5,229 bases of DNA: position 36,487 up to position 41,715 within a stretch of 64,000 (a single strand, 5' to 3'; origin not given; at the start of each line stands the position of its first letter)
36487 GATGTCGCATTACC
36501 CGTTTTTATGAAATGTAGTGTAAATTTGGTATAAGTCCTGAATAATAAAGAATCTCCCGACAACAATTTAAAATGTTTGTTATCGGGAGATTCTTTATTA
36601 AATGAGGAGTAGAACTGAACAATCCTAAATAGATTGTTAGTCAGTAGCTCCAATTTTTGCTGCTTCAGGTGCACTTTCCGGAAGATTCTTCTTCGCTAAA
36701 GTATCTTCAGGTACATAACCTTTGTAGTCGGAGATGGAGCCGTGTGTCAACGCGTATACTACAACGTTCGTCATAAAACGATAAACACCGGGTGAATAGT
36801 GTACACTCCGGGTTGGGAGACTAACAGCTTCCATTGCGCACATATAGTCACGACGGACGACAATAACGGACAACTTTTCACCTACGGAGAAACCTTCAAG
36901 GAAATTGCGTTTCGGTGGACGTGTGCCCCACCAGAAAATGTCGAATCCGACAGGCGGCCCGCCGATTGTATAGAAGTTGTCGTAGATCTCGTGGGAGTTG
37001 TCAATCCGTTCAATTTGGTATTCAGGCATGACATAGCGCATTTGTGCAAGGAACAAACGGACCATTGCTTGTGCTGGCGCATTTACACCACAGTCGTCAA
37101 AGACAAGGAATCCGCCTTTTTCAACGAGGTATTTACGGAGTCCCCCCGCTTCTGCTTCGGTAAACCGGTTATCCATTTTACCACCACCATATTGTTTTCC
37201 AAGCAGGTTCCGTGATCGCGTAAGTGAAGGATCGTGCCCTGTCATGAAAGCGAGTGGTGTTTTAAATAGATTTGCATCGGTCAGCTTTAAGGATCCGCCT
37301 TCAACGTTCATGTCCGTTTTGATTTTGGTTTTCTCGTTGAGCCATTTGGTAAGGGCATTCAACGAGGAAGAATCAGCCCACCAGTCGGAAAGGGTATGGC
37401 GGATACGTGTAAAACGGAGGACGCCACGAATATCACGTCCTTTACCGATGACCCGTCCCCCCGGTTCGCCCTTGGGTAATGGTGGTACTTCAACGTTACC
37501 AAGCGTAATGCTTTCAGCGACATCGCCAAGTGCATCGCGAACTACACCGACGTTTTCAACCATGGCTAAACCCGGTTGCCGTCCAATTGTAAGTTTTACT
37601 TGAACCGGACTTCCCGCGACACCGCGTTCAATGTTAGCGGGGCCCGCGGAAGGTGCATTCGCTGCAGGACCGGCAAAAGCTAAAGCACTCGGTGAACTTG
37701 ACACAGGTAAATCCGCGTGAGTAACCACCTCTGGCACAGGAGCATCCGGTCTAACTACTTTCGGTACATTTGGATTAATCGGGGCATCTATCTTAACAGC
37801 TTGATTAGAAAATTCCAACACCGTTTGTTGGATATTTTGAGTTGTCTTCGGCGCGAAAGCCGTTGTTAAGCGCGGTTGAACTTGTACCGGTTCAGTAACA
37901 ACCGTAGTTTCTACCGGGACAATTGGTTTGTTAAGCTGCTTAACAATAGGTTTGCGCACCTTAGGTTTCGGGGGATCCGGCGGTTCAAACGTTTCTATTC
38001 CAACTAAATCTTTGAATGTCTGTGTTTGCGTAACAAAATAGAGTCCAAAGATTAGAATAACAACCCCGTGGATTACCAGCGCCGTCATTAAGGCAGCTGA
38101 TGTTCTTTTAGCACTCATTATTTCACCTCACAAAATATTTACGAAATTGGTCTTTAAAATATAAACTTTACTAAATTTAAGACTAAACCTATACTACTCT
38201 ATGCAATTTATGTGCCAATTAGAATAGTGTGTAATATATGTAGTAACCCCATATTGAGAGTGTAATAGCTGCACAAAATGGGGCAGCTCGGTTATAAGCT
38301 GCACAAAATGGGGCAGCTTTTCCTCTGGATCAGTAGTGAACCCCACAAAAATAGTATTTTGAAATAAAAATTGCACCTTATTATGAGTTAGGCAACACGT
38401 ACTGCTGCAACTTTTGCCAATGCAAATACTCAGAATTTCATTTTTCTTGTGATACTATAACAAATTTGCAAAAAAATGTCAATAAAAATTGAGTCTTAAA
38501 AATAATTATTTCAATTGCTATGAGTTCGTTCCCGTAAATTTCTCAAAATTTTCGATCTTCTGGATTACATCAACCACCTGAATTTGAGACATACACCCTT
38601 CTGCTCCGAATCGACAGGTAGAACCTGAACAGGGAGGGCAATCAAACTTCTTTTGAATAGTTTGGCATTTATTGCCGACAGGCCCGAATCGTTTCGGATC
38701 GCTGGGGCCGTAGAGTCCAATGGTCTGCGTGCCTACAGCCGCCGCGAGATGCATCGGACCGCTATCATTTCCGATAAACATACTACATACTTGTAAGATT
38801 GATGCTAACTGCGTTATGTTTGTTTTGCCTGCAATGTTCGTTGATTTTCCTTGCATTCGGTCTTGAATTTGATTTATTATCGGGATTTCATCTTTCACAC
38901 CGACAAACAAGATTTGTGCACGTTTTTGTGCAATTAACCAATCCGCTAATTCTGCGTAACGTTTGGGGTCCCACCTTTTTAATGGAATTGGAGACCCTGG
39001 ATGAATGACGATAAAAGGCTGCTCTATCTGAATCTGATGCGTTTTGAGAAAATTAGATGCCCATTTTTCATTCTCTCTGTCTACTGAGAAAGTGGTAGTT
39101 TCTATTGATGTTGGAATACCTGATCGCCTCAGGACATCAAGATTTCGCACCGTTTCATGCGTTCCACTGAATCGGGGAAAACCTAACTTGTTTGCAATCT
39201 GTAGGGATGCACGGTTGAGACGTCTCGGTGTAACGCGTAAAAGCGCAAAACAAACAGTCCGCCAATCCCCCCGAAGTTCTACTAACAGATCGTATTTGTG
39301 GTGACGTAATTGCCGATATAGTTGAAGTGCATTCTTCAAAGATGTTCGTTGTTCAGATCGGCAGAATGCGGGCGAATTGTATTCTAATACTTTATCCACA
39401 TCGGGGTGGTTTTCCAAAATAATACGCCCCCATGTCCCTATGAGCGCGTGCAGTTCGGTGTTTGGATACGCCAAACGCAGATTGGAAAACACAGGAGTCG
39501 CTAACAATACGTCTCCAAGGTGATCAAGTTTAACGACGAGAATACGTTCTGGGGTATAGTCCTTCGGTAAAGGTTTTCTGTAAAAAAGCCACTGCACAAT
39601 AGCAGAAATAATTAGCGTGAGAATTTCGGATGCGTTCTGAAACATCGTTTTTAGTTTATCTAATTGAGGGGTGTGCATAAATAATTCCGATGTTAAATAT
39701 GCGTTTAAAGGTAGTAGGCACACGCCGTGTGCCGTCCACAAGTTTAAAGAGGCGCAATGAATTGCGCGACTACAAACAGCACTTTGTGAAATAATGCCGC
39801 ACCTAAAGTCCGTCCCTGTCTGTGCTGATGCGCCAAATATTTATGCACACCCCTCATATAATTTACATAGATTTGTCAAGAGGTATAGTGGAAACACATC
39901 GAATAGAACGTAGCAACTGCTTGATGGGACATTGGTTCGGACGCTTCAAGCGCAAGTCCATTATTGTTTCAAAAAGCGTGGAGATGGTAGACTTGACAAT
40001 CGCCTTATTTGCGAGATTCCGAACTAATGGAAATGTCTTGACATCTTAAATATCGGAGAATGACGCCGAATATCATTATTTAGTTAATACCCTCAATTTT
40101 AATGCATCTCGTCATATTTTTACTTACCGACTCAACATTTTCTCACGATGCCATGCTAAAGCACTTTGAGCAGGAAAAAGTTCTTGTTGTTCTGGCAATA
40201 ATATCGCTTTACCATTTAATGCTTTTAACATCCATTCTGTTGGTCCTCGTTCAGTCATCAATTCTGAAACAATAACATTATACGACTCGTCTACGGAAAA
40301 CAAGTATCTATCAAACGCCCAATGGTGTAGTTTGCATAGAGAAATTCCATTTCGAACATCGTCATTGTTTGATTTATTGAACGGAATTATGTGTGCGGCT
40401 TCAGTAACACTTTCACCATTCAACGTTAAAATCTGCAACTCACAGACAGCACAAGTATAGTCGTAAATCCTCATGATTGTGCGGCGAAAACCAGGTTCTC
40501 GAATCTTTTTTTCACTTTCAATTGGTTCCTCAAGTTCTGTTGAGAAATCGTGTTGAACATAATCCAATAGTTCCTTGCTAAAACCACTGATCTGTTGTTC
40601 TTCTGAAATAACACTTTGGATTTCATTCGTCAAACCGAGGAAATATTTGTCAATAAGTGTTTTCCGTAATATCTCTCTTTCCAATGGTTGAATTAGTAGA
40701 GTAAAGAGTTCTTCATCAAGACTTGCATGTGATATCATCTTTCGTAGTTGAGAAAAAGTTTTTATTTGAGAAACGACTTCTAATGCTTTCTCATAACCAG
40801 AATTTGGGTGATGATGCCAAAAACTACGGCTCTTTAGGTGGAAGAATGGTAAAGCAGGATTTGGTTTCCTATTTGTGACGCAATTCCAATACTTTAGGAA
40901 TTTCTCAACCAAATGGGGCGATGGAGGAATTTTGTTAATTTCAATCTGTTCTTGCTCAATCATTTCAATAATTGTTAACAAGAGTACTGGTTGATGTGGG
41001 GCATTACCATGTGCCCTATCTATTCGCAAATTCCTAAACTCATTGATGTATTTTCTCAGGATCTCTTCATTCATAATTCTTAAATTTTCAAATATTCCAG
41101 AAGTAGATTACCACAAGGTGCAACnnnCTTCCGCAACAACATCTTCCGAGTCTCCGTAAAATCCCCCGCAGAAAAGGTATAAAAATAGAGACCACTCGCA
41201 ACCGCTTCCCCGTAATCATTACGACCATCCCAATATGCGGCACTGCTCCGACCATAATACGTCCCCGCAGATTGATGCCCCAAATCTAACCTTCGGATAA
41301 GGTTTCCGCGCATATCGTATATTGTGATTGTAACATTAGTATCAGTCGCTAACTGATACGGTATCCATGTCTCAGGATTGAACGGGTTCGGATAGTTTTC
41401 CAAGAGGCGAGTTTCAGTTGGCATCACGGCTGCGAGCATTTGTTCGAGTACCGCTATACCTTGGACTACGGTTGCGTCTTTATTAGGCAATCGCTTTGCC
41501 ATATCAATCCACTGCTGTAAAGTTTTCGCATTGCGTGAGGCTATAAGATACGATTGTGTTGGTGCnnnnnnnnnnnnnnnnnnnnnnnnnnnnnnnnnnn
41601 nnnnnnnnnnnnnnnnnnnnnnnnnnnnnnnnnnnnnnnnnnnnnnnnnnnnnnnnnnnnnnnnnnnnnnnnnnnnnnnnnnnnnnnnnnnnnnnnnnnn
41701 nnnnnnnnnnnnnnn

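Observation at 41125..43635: A chimeric secreted protein combines a WD40 propeller, a metzincin protease, dockerin repeats and a T9SS-like C-terminal domain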

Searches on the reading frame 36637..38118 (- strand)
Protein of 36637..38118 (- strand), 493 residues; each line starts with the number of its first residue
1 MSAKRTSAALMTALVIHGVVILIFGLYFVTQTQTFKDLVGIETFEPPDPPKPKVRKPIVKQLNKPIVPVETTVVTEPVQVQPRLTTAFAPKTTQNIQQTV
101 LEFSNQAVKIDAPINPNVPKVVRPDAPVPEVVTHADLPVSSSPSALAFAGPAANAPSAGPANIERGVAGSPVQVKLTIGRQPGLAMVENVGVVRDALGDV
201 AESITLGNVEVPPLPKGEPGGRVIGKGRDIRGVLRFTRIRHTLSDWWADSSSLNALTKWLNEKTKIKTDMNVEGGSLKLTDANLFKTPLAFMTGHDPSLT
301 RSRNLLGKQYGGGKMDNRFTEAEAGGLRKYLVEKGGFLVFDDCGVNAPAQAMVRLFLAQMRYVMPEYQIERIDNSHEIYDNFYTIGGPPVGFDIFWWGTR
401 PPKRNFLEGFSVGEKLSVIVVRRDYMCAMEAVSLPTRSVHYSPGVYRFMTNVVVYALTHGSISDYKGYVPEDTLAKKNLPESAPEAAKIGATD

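Call 23: search_protein_families(library=pfam, proteins=[window:36637-38118:-], max_evalue=0.001)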
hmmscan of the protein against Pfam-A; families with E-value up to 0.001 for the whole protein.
window:36637-38118:- (493 aa): 1 family
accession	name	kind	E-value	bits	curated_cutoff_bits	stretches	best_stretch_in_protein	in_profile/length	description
PF13709.12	DUF4159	-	3.7e-27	95.6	25.9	2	314-457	60-202/202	Domain of unknown function (DUF4159)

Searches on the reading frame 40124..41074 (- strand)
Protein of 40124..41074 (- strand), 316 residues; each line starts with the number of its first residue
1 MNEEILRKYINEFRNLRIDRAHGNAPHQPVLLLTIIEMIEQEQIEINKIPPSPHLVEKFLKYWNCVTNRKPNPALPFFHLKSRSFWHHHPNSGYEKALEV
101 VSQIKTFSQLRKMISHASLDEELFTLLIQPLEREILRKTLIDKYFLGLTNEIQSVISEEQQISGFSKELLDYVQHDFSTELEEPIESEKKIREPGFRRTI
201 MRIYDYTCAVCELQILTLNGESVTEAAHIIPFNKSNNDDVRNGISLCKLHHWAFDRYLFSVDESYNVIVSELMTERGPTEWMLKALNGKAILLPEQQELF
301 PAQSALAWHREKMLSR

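Call 23: search_protein_families(library=pfam, proteins=[window:40124-41074:-], max_evalue=0.001)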
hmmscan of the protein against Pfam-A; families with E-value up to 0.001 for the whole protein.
window:40124-41074:- (316 aa): 1 family
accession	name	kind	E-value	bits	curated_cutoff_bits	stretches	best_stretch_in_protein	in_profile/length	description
PF13391.12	HNH_2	-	5.6e-14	52.2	21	1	208-262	1-66/66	HNH endonuclease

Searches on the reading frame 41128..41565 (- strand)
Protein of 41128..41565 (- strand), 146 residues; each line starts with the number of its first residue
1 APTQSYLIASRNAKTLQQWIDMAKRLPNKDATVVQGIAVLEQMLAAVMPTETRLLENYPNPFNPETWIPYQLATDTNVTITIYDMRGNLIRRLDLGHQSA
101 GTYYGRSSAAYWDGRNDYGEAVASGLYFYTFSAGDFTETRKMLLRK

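Call 7: search_protein_families(library=pfam, proteins=[window:41128-41565:-], max_evalue=10)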
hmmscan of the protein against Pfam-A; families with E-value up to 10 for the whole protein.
seq(146 aa): 3 families
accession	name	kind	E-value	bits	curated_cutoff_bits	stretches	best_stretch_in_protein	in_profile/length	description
PF13860.13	FlgD_ig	-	1.8e-10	41.1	27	1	76-132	23-74/79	FlgD Ig-like domain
PF18962.6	Por_Secre_tail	-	1.4e-06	28.9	27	1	58-91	2-35/75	Secretion system C-terminal sorting domain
PF13585.12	CHU_C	-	0.00023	21.7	27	1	73-137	24-77/86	CHU_C Type IX secretion signal domain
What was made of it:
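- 41128..41403 (-): T9SS type-A-like C-terminal beta-sandwich domain, residues 745-836 (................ ... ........). PF18962 28.9 bits against 27 and FlgD_ig E 1.8e-10 (call 7).
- On T9SS type-A CTD cargo: PF18962 scores 28.9 against 27 (call 7).
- The FlgD_ig score (41 bits) exceeds the Por_Secre_tail score (28.9 bits, barely above its cutoff of 27) (call 7).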
